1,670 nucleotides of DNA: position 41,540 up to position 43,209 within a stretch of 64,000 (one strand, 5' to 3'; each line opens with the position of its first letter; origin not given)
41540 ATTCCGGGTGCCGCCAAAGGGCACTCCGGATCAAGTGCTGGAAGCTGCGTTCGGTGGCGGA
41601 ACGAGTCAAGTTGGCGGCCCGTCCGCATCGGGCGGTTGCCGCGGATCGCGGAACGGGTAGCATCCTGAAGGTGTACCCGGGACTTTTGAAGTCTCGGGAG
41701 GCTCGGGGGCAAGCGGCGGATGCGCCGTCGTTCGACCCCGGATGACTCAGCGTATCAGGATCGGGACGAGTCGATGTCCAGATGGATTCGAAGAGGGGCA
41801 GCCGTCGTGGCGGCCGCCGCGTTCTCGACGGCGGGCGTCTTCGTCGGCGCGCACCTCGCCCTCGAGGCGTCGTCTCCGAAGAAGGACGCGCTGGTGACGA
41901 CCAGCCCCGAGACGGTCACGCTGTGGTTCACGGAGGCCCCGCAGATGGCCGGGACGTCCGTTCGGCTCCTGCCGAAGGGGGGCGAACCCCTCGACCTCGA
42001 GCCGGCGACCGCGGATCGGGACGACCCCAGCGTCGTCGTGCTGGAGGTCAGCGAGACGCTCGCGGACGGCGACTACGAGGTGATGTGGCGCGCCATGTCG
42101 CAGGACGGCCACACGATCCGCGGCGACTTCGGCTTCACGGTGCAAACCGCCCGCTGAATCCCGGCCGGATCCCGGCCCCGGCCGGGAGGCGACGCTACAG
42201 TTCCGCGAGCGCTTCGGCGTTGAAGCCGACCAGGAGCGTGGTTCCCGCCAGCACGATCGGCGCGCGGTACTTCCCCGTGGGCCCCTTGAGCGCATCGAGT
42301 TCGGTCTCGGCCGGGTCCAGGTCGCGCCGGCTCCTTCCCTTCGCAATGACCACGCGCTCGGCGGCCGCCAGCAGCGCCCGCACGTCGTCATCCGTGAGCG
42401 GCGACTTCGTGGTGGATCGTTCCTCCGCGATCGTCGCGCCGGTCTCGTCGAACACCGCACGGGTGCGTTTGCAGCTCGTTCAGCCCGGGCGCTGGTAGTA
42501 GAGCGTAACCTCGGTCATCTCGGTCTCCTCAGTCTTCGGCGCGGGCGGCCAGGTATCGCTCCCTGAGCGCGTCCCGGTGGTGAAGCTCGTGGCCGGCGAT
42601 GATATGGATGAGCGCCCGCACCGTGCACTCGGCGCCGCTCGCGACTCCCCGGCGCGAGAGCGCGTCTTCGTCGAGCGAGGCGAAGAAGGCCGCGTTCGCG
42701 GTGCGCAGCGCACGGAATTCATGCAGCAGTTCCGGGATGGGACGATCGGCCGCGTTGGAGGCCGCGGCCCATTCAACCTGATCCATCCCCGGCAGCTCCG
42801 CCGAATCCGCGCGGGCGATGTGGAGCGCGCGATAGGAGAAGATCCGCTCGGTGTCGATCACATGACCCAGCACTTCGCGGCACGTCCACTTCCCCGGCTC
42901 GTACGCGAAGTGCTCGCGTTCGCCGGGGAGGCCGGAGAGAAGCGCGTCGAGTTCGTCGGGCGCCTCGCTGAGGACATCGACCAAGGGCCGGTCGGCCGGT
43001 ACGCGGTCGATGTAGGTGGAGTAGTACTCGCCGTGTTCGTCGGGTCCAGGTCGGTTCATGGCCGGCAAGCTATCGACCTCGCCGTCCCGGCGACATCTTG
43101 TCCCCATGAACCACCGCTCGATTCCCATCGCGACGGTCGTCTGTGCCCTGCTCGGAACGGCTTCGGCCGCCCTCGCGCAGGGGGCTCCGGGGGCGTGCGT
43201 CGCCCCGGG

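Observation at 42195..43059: ArsC/Spx-family gene with an in-frame UGA exactly at its catalytic Cys position: candidate new selenoprotein, co-transcribed with a DinB-like gene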

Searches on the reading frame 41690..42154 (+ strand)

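Call 70: search_protein_families(library=pfam, proteins=[window:41690-42154:+], max_evalue=0.00001)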
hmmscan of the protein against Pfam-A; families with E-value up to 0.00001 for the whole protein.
window:41690-42154:+ (155 aa): 1 family
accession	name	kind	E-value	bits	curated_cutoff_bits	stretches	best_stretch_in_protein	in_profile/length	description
PF04234.18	CopC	-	1.4e-21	77.7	23.3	1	55-151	1-92/92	CopC domain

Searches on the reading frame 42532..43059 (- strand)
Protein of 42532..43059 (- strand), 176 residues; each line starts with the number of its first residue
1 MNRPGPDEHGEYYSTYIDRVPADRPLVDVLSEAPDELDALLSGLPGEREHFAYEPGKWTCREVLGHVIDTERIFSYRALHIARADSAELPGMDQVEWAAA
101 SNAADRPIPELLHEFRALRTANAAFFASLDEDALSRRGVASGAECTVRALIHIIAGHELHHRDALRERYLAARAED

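Call 4: search_protein_families(library=pfam, proteins=[window:42532-43059:-], max_evalue=0.1)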
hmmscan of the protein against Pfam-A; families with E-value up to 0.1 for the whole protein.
seq(176 aa): 4 families
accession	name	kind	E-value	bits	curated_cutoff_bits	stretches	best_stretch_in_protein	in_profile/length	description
PF12867.12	DinB_2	-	2.1e-21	77.1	24.8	1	30-162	2-125/128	DinB superfamily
PF04978.18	MST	-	1.9e-07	32.1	27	1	26-169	2-147/149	Mycothiol-S-transferase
PF11716.13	MDMPI_N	-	4.8e-07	31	24.2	1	32-163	3-138/140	Mycothiol maleylpyruvate isomerase N-terminal domain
PF05163.17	DinB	-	0.00023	21.6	23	1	44-162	26-135/165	DinB family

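Call 11: search_protein_families(library=ncbifam, proteins=[window:42532-43059:-], max_evalue=0.1)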
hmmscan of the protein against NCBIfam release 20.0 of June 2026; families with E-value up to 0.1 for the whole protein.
seq(176 aa): 4 families
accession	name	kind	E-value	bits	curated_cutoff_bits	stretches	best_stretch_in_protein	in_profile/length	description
NF009807.1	PRK13291.1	equivalog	1.6e-11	44.3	160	1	27-164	23-162/172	YfiT family bacillithiol transferase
TIGR03083.1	TIGR03083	domain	1.3e-05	25.6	50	1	35-164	7-127/202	maleylpyruvate isomerase family mycothiol-dependent enzyme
NF002548.0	PRK02101.2-6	equivalog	0.00033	20.3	391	1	63-153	115-200/251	peroxide stress protein YaaA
TIGR03084.1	TIGR03084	hypoth_equivalog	0.035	13.8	247.95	1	29-132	6-112/253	TIGR03084 family metal-binding protein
